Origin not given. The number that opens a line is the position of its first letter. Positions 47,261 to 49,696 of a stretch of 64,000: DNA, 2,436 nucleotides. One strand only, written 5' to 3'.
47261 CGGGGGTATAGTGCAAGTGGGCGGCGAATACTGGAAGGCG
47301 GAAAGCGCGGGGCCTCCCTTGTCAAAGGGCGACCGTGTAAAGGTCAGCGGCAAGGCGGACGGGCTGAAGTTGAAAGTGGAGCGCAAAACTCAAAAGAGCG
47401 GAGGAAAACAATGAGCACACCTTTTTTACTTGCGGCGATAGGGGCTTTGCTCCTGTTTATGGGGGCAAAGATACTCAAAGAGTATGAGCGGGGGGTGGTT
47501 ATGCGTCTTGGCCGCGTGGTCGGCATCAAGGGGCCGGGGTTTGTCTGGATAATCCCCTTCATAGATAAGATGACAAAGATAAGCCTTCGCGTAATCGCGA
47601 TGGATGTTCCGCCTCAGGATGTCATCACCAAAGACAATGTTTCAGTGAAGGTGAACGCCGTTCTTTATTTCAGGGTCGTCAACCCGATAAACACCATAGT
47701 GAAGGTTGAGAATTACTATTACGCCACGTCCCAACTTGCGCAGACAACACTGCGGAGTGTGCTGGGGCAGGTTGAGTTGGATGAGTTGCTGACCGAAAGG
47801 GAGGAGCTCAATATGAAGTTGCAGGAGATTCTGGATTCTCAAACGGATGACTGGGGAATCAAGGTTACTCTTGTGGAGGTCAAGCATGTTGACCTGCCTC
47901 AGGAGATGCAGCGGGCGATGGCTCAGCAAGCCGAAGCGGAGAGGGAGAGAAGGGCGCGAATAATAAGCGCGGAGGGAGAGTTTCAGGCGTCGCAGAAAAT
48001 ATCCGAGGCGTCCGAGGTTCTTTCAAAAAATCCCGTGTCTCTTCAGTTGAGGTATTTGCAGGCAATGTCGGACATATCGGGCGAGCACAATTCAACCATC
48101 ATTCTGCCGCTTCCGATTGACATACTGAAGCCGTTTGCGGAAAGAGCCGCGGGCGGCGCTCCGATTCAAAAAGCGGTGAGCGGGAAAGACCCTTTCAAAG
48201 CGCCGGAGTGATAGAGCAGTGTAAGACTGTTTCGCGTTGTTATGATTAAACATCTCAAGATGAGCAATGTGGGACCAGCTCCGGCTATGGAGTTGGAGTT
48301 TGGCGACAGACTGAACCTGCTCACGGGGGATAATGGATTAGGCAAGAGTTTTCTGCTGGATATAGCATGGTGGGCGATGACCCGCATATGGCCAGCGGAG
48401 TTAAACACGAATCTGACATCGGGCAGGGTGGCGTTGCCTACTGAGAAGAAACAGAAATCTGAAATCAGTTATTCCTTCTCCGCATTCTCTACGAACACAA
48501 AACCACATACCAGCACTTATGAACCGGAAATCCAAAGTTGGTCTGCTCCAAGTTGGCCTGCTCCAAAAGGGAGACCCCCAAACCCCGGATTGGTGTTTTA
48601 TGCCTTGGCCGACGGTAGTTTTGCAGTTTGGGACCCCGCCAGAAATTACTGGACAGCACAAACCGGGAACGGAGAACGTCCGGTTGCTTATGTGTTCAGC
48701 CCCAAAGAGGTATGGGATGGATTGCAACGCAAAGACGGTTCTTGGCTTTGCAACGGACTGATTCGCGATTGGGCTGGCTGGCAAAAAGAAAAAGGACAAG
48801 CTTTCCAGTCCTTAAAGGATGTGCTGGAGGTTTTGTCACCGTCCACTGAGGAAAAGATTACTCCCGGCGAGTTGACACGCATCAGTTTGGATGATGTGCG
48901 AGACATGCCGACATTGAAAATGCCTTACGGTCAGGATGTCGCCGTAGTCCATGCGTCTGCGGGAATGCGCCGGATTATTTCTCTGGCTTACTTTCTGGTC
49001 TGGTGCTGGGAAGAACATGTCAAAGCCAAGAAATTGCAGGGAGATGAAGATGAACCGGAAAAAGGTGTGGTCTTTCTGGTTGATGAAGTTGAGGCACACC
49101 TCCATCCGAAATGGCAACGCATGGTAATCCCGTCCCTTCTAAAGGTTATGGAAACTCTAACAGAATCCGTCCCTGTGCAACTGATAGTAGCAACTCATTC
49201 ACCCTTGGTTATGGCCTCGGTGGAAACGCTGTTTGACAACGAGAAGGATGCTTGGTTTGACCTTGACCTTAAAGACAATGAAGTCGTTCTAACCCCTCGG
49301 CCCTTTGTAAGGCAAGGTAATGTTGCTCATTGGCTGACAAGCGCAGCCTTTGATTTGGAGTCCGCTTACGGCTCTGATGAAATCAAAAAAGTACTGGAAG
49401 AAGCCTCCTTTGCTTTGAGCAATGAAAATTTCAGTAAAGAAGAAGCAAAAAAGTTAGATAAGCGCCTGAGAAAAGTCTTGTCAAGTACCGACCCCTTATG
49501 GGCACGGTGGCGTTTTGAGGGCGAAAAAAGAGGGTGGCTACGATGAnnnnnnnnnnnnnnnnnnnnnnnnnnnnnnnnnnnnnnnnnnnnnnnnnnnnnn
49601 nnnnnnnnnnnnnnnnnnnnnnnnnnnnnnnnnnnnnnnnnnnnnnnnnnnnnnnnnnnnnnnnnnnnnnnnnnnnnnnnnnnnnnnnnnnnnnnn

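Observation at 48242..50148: Septu-like PtuA/PtuB pair whose HNH partner has a degenerate zinc finger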

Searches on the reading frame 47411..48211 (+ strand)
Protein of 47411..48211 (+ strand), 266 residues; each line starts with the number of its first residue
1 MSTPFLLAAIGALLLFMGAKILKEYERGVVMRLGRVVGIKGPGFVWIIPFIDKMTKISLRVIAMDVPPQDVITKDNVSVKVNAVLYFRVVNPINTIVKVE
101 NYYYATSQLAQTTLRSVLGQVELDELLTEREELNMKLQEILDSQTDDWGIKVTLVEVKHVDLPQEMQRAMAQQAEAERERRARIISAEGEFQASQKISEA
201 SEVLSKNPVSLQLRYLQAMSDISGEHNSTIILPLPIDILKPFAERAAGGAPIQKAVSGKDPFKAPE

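Call 40: find_related_loci(query=window:47411-48211:+, collection=genome_contigs, flank=7000)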
Query window:47411-48211:+ (266 aa) in genome_contigs; peptide patterns used: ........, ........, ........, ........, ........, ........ (x = any residue, [..] = any of these).
180 stretches matched a pattern; 70 encode a relative of the query (tblastn E <= 1e-3); 70 distinct loci.
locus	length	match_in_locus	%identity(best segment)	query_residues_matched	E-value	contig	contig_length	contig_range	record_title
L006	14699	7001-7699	89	18-250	1e-132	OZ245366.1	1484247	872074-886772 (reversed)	MAG: Thermodesulfobacteriota bacterium isolate 7d8b8fe6-3389-4070-a091-d9a8b8500587 genome assembly, chromosome: 1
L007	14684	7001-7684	88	18-245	3e-130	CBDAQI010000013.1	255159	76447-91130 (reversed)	MAG: Thermodesulfobacteriota bacterium isolate 274520fc-c05b-446e-8c5d-ef4d51f8906c genome assembly, contig: contig_13,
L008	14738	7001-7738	82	20-264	2e-128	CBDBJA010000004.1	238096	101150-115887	MAG: Thermodesulfobacteriota bacterium isolate 9e4b1e2a-9897-4602-aa7f-64ffbed5bca6 genome assembly, contig: contig_4, w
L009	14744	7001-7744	83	18-264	1e-123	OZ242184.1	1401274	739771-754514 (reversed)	MAG: Thermodesulfobacteriota bacterium isolate 13ca7263-252e-4e88-bd46-881ee0964f5f genome assembly, chromosome: 1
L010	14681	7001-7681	66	13-239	2e-104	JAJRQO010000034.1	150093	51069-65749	MAG: Candidatus Zixiibacteriota bacterium isolate Dive100_bin10.64 k141_937174, whole genome shotgun sequence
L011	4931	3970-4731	60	1-250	8e-103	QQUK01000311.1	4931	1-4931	MAG: Calditrichaeota bacterium isolate CLD4 4822, whole genome shotgun sequence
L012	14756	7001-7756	62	4-248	1e-102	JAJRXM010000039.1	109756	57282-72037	MAG: Candidatus Zixiibacteriota bacterium isolate Dive96_bin3.155 k141_1053952, whole genome shotgun sequence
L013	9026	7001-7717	64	13-248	4e-102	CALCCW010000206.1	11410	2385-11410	MAG TPA_asm: uncultured candidate division Zixibacteria bacterium isolate DRR093004_bin.15_CONCOCT_v1.1_MAG genome assem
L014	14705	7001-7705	63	5-239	1e-100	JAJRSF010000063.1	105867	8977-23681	MAG: Candidatus Zixiibacteriota bacterium isolate Dive100_bin4.60 k141_810356, whole genome shotgun sequence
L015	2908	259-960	59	7-240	8e-99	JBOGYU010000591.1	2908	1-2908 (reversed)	MAG: Solirubrobacteraceae bacterium isolate SD8036_metabat2.bin.37_sub NODE_18310_length_2908_cov_4.239123, whole genome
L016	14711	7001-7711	60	9-242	6e-95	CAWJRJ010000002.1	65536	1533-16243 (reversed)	MAG: Nitrospirota bacterium isolate MFD01299.bin.2.118 genome assembly, contig: contig_106520, whole genome shotgun sequ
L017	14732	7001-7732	60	7-251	4e-95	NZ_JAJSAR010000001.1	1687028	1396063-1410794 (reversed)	Pseudohongiella sp. O18 NODE_1_length_1687028_cov_301.850233, whole genome shotgun sequence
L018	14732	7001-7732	60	7-251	4e-95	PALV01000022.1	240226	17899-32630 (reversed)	MAG: Gammaproteobacteria bacterium isolate SAT35 MHASMcontig_721202, whole genome shotgun sequence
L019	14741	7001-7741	59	7-254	1e-94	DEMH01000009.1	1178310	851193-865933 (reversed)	MAG TPA_asm: Gammaproteobacteria bacterium UBA2675 UBA2675_contig_298, whole genome shotgun sequence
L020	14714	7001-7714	57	20-264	3e-93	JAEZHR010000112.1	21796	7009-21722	MAG: Proteobacteria bacterium isolate OH_CDB_147 k127_449525, whole genome shotgun sequence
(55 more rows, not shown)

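Call 63: search_protein_families(library=pfam, proteins=[L008:7783-8943:+, L008:8943-10379:+, L008:10379-13120:+, L008:13117-14019:+], max_evalue=0.001)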
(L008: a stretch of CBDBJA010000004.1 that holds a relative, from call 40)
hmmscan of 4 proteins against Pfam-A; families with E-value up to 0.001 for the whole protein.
L008:7783-8943:+ (386 aa): 1 family
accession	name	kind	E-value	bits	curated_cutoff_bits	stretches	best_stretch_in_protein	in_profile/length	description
PF09617.15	Cas_GSU0053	-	2.5e-51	174.5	25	1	27-200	1-167/168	CRISPR-associated protein GSU0053 (Cas_GSU0053)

L008:8943-10379:+ (478 aa): 1 family
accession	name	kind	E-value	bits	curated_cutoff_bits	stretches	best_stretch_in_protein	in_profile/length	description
PF09609.15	Cas_GSU0054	-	1.7e-18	67.1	21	2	166-474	195-552/552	CRISPR-associated protein, GSU0054 family (Cas_GSU0054)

L008:10379-13120:+ (913 aa): 5 families
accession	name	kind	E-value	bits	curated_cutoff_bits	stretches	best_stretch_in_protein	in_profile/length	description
PF22590.2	Cas3-like_C_2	-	7.5e-23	81.3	27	1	289-390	4-104/106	CRISPR-associated nuclease/helicase Cas3, C-terminal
PF01966.28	HD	-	2.2e-06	28.3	22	1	722-866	3-112/116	HD domain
PF00271.37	Helicase_C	-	3.9e-06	27.5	23.5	1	286-391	14-110/110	Helicase conserved C-terminal domain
PF00270.35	DEAD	-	5.4e-06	26.7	26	1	21-225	2-160/167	DEAD/DEAH box helicase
PF18019.7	Cas3_HD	-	3.4e-05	24.4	23.1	1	713-832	9-132/207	Cas3, HD domain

L008:13117-14019:+ (300 aa): 0 families

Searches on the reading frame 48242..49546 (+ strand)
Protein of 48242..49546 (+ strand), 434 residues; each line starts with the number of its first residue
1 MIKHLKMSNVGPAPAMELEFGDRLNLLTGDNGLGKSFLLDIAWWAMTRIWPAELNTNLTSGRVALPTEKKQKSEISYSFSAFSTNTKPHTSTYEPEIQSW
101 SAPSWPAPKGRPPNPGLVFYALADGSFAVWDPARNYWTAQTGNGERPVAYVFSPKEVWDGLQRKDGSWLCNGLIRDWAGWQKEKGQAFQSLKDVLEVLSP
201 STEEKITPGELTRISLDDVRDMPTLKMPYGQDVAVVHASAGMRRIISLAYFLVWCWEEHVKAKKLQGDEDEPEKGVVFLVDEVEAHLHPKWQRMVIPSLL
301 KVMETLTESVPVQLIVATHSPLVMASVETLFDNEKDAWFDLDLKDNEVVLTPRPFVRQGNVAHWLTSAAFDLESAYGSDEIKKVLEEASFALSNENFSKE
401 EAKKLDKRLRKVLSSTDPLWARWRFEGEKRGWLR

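Call 3: search_protein_families(library=padloc, proteins=[window:48242-49546:+], max_evalue=0.01)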
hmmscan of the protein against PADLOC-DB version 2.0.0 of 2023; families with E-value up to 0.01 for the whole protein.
window:48242-49546:+ (434 aa): 138 families (the best 25 are shown)
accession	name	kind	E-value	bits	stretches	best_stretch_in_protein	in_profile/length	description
PDLC00307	PtuA1|PtuA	-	7.1e-177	586.6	1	1-432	1-422/424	AAA ATPase domain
PDLC00270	PtuA1|PtuA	-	2.6e-123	410.5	1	2-431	215-624/627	AAA ATPase domain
PDLC02980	AriA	-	1.5e-39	134.8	1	24-325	1-304/304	-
PDLC00271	PtuA1|PtuA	-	4.7e-25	87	2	274-426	279-410/421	AAA ATPase domain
PDLC00278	PtuA1|PtuA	-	2.2e-24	84.6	2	180-422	196-420/436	AAA ATPase domain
PDLC02913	ATPase_I-A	-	2.7e-23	80.9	1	275-424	365-497/508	-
PDLC00304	PtuA1|PtuA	-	7.7e-21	72.8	1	184-407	206-409/444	AAA ATPase domain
PDLC00305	PtuA1|PtuA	-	1.1e-20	72.3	2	232-328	206-292/392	AAA ATPase domain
PDLC00309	PtuA1|PtuA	-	4e-20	70.2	2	277-411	271-392/413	AAA ATPase domain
PDLC00299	PtuA1|PtuA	-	5e-20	69.9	1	275-418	379-510/535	AAA ATPase domain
PDLC00310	PtuA1|PtuA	-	6.6e-20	69.6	1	195-422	214-426/443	AAA ATPase domain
PDLC00298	PtuA1|PtuA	-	1.1e-19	68.8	2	274-426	282-413/423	AAA ATPase domain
PDLC00295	PtuA1|PtuA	-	1.7e-19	68.3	1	230-412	251-418/451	AAA ATPase domain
PDLC00284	PtuA1|PtuA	-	3.1e-19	67.2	1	274-432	392-539/545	AAA ATPase domain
PDLC00311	PtuA1|PtuA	-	4.8e-18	63.4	2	274-328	307-355/455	AAA ATPase domain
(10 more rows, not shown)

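Call 4: search_protein_families(library=pfam, proteins=[window:48242-49546:+], max_evalue=0.01)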
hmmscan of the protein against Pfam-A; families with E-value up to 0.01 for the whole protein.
window:48242-49546:+ (434 aa): 4 families
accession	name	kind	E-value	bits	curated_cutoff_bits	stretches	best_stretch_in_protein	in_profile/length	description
PF13304.12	AAA_21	-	3.8e-24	86.7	27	1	24-325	1-304/304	AAA domain, putative AbiEii toxin, Type IV TA system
PF13175.12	AAA_15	-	2.6e-17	63.9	32.1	1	190-321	267-371/374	AAA ATPase domain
PF13476.12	AAA_23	-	5.2e-06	27.7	27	1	5-81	2-81/201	AAA domain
PF02463.25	SMC_N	-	0.00025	21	40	0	15-47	17-49/220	RecF/RecN/SMC N terminal domain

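Call 5: search_protein_families(library=ncbifam, proteins=[window:48242-49546:+], max_evalue=0.01)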
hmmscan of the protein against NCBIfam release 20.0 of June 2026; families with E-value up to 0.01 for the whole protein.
window:48242-49546:+ (434 aa): 6 families
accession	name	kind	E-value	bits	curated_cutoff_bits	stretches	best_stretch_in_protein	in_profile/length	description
NF041760.1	PtuA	equivalog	8.2e-22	77.8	500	1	274-419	377-510/524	retron Ec78 anti-phage system effector ATPase PtuA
TIGR04435.1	restrict_AAA_1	hypoth_equivalog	3.6e-07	29.3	300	1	275-400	419-545/568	restriction system-associated AAA family ATPase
NF038234.1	retron_eff_Eco8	equivalog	6.7e-06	25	250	1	279-336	277-337/679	retron Eco8 family effector endonuclease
NF047739.1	antiphage_MADS3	equivalog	8.9e-06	25.1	420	1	274-328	336-383/427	methylation-associated defense system AAA family ATPase MAD3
TIGR00634.1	recN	equivalog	6.4e-05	22.1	407.85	1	1-40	1-40/563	DNA repair protein RecN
TIGR00611.2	recf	equivalog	0.00037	19.8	172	1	2-40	1-39/339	DNA replication/repair protein RecF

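Call 7: search_solved_structures(query=window:48242-49546:+, max_evalue=0.001, show_alignments=1)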
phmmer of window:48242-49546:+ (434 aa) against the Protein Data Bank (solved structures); distinct sequences matched with E-value up to 0.001: 12.
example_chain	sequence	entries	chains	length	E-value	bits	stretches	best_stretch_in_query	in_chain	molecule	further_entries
9e8z_C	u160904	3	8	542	7.7e-14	54.8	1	277-432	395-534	Retron Ec83 probable ATPase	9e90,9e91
9o4a_A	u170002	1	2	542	5.6e-12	48.7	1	275-432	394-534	Retron Ec83 probable ATPase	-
9vkz_A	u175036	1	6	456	1.3e-09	40.9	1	221-331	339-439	Retron Ec78 probable ATPase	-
9vh1_D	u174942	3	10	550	1.9e-09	40.3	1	223-334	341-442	Retron Ec78 probable ATPase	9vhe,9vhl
22bu_B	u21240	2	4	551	2.1e-08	36.9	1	231-329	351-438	AAA family ATPase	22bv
9kjx_B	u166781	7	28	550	3.2e-08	36.3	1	230-330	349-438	AAA family ATPase | Retron I-A effector PtuA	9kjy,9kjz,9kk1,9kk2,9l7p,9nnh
9u9y_A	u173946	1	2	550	3.4e-08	36.2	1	230-330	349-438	AAA family ATPase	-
9nnk_C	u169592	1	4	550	5e-08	35.7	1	229-330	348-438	Retreon I-A effector PtuA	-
9nnb_C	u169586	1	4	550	8.3e-08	34.9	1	230-330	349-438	Retron I-A effector PtuA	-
9n69_A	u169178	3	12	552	2.1e-07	33.6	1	277-329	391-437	AAA family ATPase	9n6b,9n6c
22et_E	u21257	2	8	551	2.3e-07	33.5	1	231-329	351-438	PtuA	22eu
8ee4_A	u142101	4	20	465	8.5e-07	31.6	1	233-328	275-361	PtuA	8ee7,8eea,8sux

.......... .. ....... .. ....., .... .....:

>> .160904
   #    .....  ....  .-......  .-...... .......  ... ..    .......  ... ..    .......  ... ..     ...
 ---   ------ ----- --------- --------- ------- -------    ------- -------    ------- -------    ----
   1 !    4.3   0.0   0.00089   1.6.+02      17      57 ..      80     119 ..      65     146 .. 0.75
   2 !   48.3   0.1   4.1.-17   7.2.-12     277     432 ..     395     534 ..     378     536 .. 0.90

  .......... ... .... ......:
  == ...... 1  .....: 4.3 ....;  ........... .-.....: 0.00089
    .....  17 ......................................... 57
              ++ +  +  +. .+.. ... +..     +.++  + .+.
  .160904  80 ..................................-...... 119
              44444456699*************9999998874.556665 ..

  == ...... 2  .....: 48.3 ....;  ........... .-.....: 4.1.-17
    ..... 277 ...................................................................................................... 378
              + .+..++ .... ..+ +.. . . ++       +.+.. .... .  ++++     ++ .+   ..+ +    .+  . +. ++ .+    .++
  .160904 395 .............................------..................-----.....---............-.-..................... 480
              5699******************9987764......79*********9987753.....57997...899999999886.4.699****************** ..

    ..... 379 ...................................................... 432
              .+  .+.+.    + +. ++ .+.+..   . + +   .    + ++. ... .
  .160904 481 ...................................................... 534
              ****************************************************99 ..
